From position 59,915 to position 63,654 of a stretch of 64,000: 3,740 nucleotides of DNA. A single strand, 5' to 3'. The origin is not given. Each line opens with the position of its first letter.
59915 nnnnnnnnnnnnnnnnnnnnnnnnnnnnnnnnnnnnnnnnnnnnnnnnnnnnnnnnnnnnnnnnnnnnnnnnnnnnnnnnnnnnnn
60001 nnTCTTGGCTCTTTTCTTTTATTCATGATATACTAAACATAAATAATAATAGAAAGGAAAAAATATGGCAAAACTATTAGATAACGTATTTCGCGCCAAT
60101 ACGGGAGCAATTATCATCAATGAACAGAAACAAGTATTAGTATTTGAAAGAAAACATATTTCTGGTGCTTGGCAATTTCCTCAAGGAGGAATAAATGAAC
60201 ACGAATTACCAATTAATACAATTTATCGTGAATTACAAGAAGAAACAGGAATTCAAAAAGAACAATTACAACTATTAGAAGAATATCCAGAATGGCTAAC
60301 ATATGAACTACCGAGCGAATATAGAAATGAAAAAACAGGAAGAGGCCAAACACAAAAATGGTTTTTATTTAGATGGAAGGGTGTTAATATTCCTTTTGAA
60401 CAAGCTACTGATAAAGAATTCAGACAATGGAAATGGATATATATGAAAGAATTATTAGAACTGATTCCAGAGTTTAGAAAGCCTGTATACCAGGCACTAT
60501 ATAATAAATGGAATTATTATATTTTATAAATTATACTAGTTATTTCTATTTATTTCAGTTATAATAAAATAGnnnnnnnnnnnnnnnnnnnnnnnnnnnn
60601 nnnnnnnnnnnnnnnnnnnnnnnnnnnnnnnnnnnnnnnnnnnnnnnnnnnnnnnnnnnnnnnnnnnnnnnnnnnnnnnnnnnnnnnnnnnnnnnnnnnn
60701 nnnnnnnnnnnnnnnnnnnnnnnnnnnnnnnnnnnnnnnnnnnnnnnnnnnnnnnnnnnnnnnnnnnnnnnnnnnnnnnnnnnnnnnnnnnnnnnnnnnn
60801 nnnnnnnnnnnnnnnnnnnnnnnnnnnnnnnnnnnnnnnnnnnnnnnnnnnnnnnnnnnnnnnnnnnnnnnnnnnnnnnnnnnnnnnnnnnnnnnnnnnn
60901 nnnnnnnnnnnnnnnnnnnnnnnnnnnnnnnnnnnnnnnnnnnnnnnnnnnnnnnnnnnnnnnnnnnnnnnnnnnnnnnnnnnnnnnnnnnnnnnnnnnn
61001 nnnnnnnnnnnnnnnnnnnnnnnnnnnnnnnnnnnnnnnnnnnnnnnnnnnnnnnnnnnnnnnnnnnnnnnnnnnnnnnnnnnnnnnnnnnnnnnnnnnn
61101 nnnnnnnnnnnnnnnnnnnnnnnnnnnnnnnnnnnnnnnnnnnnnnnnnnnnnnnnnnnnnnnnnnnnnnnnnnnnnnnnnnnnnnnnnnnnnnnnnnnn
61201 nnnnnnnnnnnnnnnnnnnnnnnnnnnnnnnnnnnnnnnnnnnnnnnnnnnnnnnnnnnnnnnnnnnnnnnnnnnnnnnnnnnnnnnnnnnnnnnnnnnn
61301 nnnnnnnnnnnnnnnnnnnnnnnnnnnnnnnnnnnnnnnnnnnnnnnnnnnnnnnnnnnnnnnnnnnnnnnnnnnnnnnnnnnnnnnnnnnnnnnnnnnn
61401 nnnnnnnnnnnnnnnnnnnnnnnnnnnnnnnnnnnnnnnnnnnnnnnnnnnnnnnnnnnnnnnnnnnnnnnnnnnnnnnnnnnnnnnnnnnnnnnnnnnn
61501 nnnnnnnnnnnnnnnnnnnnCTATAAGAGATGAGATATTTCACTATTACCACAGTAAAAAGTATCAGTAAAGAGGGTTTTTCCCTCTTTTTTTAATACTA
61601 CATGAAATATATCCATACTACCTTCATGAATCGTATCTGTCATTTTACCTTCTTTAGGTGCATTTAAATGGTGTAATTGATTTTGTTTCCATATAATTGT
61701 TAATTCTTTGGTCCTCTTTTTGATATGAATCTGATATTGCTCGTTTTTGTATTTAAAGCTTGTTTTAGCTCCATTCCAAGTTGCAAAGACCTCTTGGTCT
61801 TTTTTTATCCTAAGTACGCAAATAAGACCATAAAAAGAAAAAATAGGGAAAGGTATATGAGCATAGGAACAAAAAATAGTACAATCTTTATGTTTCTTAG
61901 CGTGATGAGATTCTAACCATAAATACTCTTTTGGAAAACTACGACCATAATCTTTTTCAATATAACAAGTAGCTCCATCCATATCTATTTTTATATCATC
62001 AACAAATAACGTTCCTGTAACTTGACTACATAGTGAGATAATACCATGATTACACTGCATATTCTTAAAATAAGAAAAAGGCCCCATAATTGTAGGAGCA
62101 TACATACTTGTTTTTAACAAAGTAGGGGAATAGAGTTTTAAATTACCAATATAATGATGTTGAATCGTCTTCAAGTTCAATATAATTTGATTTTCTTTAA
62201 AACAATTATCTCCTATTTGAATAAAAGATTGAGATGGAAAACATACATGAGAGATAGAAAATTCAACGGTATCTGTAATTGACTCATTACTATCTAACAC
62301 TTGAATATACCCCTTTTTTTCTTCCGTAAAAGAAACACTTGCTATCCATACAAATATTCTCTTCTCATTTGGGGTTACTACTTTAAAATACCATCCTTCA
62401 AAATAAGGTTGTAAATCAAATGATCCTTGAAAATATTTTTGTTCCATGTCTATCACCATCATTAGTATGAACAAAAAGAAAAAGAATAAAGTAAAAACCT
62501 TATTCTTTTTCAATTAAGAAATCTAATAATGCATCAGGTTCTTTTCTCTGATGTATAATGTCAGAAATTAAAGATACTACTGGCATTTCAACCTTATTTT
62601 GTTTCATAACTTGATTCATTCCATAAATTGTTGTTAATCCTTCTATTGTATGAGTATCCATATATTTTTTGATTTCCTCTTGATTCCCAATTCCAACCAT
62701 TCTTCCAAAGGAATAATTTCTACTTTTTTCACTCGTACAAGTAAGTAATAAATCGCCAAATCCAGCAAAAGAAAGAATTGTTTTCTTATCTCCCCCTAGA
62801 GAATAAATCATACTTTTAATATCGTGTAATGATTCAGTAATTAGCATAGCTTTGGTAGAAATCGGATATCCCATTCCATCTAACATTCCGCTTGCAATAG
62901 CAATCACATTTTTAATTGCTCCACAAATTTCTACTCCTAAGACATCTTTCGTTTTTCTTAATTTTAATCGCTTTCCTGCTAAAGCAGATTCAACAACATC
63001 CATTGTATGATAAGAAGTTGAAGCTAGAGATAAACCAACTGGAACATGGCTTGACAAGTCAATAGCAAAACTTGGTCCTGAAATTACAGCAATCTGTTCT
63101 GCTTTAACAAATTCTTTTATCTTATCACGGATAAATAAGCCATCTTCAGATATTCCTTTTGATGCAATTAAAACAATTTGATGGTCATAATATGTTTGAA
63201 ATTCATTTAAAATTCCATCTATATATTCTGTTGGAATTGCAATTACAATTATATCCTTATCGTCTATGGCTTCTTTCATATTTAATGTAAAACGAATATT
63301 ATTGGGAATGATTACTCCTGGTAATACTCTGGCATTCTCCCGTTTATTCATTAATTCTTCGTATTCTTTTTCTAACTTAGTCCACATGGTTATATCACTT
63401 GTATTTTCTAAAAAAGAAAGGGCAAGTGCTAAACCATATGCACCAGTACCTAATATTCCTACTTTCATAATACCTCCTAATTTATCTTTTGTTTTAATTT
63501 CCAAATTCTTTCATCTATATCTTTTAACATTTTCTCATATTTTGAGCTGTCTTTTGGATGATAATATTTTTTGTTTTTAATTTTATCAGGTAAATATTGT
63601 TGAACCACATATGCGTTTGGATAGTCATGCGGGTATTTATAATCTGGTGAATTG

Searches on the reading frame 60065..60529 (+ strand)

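Call 29: search_protein_families(library=pfam, proteins=[window:60065-60529:+], max_evalue=0.00001)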
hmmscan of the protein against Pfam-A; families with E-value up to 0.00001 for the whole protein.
window:60065-60529:+ (154 aa): 1 family
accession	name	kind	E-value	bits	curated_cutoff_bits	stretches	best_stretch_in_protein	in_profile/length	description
PF00293.34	NUDIX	-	3.6e-23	82.5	21.1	1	9-144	2-133/134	NUDIX domain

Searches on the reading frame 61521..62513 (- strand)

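Call 29: search_protein_families(library=pfam, proteins=[window:61521-62513:-], max_evalue=0.00001)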
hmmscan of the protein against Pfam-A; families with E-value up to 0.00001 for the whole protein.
window:61521-62513:- (330 aa): 1 family
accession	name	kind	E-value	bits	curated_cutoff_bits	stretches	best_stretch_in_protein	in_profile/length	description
PF14249.11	Tocopherol_cycl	-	2e-11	44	26.6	0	143-218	146-221/335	Tocopherol cyclase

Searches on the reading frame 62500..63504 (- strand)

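Call 29: search_protein_families(library=pfam, proteins=[window:62500-63504:-], max_evalue=0.00001)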
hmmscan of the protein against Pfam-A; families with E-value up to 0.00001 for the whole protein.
window:62500-63504:- (334 aa): 4 families
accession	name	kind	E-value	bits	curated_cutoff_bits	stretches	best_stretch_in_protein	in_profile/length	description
PF07479.19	NAD_Gly3P_dh_C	-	3.6e-42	144.4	25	1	187-327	1-141/142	NAD-dependent glycerol-3-phosphate dehydrogenase C-terminus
PF01210.29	NAD_Gly3P_dh_N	-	1.3e-36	126.4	23.1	1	14-165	1-155/158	NAD-dependent glycerol-3-phosphate dehydrogenase N-terminus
PF20618.3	GPD_NAD_C_bact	-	1.2e-16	61.4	27.6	1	247-311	1-64/66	Bacterial GPD, NAD-dependent C-terminal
PF03807.23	F420_oxidored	-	1.4e-07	32.5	21.6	1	14-111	1-88/94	NADP oxidoreductase coenzyme F420-dependent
